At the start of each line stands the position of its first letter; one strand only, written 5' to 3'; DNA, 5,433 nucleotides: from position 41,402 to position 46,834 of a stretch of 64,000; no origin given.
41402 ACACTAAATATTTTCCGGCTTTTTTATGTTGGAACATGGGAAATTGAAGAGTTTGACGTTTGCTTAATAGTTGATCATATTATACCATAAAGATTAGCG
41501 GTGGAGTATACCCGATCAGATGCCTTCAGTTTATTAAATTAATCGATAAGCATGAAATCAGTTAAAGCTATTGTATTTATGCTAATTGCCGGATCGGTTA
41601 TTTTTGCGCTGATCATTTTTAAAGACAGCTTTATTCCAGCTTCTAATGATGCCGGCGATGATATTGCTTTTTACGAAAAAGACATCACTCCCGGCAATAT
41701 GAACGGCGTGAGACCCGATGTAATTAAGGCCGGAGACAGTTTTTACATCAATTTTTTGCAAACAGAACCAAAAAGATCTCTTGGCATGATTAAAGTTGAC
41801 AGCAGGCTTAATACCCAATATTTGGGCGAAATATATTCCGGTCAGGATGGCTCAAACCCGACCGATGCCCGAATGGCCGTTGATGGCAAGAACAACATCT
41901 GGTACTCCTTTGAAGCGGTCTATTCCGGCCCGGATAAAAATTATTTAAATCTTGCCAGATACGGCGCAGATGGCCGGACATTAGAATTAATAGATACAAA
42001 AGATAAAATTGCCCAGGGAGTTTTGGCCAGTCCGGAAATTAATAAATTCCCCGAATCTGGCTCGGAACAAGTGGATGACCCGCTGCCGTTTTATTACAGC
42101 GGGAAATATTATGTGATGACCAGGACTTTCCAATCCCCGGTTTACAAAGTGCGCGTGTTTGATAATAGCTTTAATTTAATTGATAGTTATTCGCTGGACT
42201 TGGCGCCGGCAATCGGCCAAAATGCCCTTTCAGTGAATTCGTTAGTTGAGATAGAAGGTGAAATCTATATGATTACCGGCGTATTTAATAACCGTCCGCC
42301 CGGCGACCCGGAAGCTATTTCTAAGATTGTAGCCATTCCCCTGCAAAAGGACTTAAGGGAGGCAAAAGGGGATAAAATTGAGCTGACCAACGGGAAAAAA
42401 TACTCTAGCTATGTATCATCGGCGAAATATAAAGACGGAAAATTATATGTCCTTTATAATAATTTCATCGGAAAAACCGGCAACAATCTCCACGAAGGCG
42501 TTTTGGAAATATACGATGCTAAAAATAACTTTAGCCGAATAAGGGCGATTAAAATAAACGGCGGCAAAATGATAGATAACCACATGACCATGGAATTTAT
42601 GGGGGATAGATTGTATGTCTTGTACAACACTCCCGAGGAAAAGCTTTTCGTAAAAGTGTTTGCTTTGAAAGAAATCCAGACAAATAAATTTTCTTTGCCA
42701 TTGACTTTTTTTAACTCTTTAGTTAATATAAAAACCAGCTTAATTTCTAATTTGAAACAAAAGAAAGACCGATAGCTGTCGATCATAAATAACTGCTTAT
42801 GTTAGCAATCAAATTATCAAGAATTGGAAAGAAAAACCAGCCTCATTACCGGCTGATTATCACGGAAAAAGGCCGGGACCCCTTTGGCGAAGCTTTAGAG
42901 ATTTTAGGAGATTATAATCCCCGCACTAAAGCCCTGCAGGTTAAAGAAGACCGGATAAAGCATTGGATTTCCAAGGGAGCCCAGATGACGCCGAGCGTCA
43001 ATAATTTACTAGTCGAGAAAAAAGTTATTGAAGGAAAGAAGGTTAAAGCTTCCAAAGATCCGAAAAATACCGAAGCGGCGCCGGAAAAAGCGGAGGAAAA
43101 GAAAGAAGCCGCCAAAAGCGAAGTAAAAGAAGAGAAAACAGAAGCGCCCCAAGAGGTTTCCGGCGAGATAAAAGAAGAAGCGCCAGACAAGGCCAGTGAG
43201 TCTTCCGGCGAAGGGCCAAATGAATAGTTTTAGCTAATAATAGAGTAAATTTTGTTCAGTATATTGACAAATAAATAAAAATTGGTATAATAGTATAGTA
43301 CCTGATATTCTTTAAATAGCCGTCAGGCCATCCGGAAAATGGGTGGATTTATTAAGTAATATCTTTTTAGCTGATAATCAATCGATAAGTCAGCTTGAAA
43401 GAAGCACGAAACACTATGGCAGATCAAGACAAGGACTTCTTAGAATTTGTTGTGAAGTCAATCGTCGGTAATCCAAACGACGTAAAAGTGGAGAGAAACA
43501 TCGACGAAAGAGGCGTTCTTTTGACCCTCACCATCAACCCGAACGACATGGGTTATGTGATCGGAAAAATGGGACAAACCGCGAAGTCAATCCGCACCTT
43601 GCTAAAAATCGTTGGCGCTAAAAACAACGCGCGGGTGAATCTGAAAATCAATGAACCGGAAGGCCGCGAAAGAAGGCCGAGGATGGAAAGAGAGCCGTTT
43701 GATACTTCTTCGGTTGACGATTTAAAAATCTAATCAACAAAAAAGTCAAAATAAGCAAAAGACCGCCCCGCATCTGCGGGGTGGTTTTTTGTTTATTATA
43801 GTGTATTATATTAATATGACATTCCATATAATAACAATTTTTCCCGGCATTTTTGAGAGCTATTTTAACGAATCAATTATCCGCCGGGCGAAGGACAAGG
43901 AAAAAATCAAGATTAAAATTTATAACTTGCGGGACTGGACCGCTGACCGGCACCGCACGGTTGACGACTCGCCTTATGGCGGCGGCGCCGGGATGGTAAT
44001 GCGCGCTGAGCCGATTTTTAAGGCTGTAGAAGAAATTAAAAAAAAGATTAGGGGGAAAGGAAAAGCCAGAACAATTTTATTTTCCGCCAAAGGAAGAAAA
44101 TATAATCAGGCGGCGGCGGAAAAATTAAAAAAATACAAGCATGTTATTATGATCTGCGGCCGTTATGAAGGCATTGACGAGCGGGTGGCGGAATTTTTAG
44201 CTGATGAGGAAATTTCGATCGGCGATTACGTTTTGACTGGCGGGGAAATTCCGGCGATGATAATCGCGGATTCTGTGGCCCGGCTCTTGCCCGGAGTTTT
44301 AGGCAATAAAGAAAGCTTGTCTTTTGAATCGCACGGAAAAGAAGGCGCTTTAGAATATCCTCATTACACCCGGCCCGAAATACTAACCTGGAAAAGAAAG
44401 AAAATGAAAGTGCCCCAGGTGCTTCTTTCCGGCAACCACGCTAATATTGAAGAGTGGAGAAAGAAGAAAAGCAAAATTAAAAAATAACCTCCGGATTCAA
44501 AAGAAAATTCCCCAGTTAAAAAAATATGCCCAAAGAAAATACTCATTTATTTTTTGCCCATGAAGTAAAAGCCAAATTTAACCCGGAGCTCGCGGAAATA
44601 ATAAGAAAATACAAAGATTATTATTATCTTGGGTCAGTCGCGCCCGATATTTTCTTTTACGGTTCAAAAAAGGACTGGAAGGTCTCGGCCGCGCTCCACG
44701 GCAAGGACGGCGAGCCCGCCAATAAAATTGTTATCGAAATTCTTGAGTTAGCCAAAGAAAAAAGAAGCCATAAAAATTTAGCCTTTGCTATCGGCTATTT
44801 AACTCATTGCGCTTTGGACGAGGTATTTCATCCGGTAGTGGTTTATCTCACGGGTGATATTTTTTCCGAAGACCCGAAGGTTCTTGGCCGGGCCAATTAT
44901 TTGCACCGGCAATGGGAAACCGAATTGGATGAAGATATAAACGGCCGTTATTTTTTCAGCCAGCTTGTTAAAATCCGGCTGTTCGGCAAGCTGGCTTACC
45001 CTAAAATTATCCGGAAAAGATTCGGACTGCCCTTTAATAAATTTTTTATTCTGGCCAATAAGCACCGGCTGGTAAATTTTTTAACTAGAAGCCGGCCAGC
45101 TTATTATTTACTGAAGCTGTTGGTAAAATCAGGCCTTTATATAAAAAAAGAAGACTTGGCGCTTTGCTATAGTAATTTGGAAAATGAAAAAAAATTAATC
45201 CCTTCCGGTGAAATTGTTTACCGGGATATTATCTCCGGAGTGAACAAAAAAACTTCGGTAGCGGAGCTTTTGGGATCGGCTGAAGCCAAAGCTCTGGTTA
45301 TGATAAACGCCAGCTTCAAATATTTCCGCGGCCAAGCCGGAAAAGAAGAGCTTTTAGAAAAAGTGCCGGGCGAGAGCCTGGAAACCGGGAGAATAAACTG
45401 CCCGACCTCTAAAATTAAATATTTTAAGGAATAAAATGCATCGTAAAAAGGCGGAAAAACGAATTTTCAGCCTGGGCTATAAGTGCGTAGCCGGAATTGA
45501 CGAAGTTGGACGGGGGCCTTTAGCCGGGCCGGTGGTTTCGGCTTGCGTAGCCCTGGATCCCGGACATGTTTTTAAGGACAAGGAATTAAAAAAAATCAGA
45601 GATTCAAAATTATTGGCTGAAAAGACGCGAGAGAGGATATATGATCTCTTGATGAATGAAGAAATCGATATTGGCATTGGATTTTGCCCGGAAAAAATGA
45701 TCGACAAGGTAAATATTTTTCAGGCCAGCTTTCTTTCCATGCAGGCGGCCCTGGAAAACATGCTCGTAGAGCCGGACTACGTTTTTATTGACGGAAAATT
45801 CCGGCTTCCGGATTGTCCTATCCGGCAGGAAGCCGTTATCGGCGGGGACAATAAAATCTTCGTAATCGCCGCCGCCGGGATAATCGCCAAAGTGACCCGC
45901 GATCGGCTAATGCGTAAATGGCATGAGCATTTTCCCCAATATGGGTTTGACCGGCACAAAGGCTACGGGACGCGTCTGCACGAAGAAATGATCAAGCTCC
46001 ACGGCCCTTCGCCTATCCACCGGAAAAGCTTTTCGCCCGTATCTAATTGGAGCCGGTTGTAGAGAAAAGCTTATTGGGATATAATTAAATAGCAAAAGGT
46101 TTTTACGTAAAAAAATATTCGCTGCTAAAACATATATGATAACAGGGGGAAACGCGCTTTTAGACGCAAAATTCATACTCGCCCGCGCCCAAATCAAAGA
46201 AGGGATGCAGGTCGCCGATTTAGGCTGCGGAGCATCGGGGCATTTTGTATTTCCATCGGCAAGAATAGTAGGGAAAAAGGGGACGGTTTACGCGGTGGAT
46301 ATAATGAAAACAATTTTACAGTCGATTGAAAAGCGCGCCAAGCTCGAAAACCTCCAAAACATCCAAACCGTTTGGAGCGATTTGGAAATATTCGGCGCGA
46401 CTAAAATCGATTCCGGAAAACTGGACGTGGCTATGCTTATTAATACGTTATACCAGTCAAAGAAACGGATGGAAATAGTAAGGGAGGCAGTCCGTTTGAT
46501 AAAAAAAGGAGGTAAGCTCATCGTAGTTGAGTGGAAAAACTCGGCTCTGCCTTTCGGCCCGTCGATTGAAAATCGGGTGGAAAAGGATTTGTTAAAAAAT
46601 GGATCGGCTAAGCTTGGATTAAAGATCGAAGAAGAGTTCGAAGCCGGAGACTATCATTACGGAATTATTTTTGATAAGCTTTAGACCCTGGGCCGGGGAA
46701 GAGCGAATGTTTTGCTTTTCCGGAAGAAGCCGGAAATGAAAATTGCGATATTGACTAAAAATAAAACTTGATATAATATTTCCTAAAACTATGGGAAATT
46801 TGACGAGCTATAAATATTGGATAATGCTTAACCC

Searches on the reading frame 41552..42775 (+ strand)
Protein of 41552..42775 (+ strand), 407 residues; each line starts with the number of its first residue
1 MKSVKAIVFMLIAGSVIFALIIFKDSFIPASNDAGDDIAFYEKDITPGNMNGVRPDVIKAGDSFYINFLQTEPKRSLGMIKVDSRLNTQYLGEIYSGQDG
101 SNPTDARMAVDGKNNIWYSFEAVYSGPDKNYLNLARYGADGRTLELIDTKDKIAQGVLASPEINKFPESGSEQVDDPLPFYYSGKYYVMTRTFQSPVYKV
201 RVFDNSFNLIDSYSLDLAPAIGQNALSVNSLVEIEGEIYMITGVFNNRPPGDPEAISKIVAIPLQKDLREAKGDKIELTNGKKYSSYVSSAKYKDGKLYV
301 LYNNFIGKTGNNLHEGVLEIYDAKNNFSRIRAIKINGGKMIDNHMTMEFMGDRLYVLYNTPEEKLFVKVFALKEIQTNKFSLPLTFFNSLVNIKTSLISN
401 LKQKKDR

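Call 62: search_protein_families(library=pfam, proteins=[window:41552-42775:+], max_evalue=0.001)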
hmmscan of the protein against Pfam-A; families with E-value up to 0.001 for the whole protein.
window:41552-42775:+ (407 aa): 1 family
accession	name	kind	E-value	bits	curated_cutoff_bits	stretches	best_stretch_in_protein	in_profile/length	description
PF04616.20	Glyco_hydro_43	-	0.00038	20.3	32.2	0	55-190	70-198/288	Glycosyl hydrolases family 43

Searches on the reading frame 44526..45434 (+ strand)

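Call 62: search_protein_families(library=pfam, proteins=[window:44526-45434:+], max_evalue=0.001)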
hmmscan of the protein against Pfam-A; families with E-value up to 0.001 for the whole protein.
window:44526-45434:+ (302 aa): 1 family
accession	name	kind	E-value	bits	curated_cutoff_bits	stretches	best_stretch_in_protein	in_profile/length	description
PF00882.24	Zn_dep_PLPC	-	6.1e-14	52.7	26.8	1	6-136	1-122/167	Zinc dependent phospholipase C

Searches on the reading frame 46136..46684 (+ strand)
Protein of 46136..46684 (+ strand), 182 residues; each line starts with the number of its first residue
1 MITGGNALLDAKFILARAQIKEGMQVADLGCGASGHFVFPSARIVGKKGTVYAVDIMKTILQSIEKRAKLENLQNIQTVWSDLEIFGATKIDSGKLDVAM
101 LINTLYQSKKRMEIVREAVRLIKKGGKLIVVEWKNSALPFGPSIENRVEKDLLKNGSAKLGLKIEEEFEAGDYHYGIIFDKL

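Call 62: search_protein_families(library=pfam, proteins=[window:46136-46684:+], max_evalue=0.001)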
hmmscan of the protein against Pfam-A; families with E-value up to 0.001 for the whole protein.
window:46136-46684:+ (182 aa): 9 families
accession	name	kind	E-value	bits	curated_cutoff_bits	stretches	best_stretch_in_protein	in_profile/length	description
PF13847.12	Methyltransf_31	-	2e-14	53.9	27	1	20-142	1-120/145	Methyltransferase domain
PF01209.24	Ubie_methyltran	-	4e-11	43.2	20.1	1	12-136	37-157/233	ubiE/COQ5 methyltransferase family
PF08241.18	Methyltransf_11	-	2.4e-10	41.4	21.2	1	28-130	2-95/95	Methyltransferase domain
PF13649.12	Methyltransf_25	-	1.8e-09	38.6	27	1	26-126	1-97/97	Methyltransferase domain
PF05175.20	MTS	-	5.1e-07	29.9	23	1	13-144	22-150/170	Methyltransferase small domain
PF01135.25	PCMT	-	1e-05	25.9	20.3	1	18-82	69-132/210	Protein-L-isoaspartate(D-aspartate) O-methyltransferase (PCMT)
PF08242.18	Methyltransf_12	-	4.7e-05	24.5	30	1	28-128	2-98/98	Methyltransferase domain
PF13489.12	Methyltransf_23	-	0.00026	21.2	27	1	17-137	17-123/164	Methyltransferase domain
PF01269.23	Fibrillarin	-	0.00067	19.3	27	1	15-83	64-129/227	Fibrillarin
